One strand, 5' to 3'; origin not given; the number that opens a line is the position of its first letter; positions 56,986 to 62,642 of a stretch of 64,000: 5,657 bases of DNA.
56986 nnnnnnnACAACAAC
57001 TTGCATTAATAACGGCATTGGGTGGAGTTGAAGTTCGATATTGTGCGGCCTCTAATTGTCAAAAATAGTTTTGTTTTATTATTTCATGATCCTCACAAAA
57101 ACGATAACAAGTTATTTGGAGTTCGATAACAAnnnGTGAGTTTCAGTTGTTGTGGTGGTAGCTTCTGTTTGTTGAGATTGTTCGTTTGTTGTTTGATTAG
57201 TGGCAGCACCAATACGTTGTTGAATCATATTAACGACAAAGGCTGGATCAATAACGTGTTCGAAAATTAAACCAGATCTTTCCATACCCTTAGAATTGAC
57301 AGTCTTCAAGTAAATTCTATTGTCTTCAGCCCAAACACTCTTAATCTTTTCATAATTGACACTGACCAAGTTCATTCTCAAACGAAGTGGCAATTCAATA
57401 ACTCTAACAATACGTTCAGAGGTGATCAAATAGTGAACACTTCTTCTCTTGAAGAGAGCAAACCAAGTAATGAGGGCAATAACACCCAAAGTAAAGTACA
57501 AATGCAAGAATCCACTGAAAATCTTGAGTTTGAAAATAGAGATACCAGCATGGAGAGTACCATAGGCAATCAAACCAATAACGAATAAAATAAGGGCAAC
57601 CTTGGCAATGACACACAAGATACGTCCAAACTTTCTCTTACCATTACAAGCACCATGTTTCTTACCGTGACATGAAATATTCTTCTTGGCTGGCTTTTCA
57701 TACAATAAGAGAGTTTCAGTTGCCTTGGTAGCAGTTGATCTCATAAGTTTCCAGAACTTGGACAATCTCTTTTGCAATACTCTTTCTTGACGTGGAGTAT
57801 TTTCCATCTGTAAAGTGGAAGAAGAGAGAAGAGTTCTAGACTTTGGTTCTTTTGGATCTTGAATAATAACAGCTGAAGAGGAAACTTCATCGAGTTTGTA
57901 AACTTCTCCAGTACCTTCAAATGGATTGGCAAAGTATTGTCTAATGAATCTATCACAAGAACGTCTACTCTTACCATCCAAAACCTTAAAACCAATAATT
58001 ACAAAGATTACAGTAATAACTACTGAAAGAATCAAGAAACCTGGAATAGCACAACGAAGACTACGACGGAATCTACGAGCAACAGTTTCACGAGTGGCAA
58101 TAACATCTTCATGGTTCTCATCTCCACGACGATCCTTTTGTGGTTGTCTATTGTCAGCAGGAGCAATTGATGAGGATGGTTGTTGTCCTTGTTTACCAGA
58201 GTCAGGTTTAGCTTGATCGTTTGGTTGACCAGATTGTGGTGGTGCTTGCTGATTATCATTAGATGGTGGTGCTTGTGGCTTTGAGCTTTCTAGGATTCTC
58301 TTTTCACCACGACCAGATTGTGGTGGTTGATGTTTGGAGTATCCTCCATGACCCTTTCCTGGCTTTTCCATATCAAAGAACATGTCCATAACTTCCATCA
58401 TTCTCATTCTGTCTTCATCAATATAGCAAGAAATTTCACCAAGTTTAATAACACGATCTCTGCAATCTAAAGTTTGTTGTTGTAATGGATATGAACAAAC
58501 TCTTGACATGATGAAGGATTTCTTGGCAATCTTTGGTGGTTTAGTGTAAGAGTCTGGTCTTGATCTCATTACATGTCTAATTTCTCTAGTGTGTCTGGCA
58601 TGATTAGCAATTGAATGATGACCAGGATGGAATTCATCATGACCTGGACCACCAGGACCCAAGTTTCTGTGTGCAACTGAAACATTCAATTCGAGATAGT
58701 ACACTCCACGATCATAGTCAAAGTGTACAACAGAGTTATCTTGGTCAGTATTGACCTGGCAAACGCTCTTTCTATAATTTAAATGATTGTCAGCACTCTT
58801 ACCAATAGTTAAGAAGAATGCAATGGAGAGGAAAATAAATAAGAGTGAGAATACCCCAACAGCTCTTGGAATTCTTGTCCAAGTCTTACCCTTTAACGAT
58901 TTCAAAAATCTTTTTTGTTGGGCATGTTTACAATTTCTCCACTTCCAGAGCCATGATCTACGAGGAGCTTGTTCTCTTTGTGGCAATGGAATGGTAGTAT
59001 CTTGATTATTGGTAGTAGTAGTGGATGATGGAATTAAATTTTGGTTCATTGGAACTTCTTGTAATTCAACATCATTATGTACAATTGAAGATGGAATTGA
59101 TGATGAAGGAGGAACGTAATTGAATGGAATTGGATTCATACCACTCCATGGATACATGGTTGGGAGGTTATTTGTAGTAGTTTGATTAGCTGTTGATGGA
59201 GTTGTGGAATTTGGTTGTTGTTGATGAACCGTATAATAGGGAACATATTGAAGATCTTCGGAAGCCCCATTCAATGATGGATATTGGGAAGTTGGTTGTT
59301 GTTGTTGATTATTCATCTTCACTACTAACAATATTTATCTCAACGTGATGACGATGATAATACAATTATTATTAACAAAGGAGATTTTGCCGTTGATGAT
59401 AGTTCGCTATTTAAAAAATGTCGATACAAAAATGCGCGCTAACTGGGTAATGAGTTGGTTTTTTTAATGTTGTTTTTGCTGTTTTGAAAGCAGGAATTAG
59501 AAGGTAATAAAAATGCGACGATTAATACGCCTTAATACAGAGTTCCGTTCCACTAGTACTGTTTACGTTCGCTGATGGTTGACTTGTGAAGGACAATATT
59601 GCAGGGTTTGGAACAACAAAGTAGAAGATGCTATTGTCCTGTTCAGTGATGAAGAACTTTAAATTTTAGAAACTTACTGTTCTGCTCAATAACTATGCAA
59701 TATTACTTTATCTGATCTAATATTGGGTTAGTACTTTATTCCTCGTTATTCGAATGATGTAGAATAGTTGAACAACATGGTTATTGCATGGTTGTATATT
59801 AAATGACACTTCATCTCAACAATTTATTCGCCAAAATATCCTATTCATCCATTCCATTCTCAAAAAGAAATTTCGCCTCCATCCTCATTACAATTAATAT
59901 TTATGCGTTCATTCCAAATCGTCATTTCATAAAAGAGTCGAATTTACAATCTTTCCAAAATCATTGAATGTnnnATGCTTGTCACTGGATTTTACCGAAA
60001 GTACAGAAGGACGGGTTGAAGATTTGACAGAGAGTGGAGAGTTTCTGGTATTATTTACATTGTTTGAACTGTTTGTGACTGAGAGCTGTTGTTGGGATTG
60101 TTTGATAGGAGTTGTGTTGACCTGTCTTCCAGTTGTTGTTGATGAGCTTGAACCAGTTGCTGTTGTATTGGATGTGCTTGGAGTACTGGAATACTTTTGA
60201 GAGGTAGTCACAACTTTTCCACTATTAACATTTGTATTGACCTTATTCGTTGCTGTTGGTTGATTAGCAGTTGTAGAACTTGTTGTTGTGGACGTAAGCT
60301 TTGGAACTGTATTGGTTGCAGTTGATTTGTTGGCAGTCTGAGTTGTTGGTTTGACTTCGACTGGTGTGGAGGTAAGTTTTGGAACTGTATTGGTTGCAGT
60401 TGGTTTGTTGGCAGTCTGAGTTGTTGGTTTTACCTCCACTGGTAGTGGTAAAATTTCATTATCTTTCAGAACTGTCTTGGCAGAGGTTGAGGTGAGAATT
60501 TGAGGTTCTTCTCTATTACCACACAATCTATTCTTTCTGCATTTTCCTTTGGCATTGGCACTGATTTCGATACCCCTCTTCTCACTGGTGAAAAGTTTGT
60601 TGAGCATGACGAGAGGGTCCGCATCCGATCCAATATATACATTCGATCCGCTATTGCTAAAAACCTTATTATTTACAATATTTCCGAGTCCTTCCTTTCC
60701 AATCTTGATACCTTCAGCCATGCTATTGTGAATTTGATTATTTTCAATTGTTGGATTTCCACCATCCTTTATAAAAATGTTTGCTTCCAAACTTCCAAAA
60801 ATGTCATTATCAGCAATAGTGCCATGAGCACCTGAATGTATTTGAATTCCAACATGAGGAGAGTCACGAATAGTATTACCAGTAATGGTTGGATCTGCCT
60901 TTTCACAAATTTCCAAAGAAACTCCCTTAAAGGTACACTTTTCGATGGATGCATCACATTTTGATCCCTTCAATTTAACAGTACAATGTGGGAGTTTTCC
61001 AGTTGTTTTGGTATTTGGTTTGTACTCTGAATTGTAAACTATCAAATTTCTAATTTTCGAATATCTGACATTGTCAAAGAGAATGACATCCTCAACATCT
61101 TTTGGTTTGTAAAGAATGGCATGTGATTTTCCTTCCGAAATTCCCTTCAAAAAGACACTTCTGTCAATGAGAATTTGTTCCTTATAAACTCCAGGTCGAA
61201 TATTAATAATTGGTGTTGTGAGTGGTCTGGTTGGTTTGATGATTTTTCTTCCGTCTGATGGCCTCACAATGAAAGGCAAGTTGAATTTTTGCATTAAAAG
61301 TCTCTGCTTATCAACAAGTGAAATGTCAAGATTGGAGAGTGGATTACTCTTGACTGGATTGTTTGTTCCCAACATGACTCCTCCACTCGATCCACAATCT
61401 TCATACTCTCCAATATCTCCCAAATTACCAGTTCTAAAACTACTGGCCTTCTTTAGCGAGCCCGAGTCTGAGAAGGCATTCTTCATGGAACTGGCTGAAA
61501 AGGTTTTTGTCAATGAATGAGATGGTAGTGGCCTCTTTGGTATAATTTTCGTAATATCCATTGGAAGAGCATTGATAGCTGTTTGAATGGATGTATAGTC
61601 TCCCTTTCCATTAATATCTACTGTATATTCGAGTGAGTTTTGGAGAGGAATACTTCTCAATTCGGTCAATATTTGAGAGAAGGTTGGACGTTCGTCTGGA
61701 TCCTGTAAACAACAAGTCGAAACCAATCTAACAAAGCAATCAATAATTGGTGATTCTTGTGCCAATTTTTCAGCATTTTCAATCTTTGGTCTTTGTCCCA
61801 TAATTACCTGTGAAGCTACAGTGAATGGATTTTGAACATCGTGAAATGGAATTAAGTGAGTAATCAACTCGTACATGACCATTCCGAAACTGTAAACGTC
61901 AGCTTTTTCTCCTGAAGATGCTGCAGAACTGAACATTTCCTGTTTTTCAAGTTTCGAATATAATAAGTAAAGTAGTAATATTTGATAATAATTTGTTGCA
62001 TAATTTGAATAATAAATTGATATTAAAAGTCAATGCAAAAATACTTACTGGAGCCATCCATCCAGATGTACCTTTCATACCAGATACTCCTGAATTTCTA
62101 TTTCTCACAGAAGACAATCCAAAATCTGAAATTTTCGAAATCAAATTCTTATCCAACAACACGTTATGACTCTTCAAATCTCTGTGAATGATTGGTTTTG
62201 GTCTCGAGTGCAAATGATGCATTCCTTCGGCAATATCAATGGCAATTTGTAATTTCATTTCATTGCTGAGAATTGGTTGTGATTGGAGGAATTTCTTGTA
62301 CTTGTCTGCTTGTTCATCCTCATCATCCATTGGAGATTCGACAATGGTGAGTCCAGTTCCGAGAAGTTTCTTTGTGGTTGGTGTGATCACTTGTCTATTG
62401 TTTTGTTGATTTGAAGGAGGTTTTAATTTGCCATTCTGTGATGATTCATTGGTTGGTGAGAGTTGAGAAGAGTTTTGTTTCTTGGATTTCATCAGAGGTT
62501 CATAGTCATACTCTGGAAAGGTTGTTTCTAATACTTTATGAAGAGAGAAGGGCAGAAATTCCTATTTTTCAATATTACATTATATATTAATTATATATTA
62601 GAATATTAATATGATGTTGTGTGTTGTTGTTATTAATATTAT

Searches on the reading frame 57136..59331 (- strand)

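Call 29: search_protein_families(library=pfam, max_evalue=0.001, proteins=[window:57136-59331:-])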
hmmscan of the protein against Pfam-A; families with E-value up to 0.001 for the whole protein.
window:57136-59331:- (732 aa): 0 families

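Call 70: search_protein_families(library=pfam, max_evalue=1, proteins=[window:57136-59331:-])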
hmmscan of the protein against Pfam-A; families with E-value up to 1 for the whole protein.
window:57136-59331:- (732 aa): 5 families
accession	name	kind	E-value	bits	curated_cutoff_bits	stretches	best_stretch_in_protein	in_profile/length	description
PF25592.1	DUF7937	-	0.011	15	31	0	146-177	133-163/402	Domain of unknown function (DUF7937)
PF03942.20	DTW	-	0.071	13.3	33.7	1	483-558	25-98/195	DTW domain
PF11857.13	DUF3377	-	0.12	12.8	26.5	0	398-449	3-53/72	Domain of unknown function (DUF3377)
PF14470.12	bPH_3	-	0.2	12.6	23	1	628-670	19-60/95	Bacterial PH domain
PF20990.2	DUF2207_C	-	0.43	10.7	33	1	513-632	71-194/247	Predicted membrane protein (DUF2207) C-terminal domain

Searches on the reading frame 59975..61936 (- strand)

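Call 29: search_protein_families(library=pfam, max_evalue=0.001, proteins=[window:59975-61936:-])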
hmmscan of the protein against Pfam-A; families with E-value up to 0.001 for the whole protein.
window:59975-61936:- (654 aa): 4 families
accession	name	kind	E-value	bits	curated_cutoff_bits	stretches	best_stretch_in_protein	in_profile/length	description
PF13229.12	Beta_helix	-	1.2e-29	103.5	25.9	2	348-494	10-157/158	Right handed beta helix region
PF05048.19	NosD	-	1.9e-09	37.7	23.6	1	330-447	55-168/212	Periplasmic copper-binding protein (NosD)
PF00069.31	Pkinase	-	3.3e-08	33.7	31.7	1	8-91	174-259/263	Protein kinase domain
PF07714.23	PK_Tyr_Ser-Thr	-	4.2e-08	33.2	23.1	1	10-93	183-258/258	Protein tyrosine and serine/threonine kinase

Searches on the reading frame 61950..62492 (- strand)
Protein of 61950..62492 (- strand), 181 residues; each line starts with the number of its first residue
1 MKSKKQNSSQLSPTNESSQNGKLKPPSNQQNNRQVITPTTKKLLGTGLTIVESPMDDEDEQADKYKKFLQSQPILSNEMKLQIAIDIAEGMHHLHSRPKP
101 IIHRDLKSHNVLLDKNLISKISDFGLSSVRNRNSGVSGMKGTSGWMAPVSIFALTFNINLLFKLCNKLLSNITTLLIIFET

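Call 29: search_protein_families(library=pfam, max_evalue=0.001, proteins=[window:61950-62492:-])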
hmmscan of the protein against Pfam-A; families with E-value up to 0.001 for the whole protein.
window:61950-62492:- (181 aa): 2 families
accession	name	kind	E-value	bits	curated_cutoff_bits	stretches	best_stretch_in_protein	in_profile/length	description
PF00069.31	Pkinase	-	4.3e-18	66.1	31.7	1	63-148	83-166/263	Protein kinase domain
PF07714.23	PK_Tyr_Ser-Thr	-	1.8e-17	64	23.1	1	66-157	89-182/258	Protein tyrosine and serine/threonine kinase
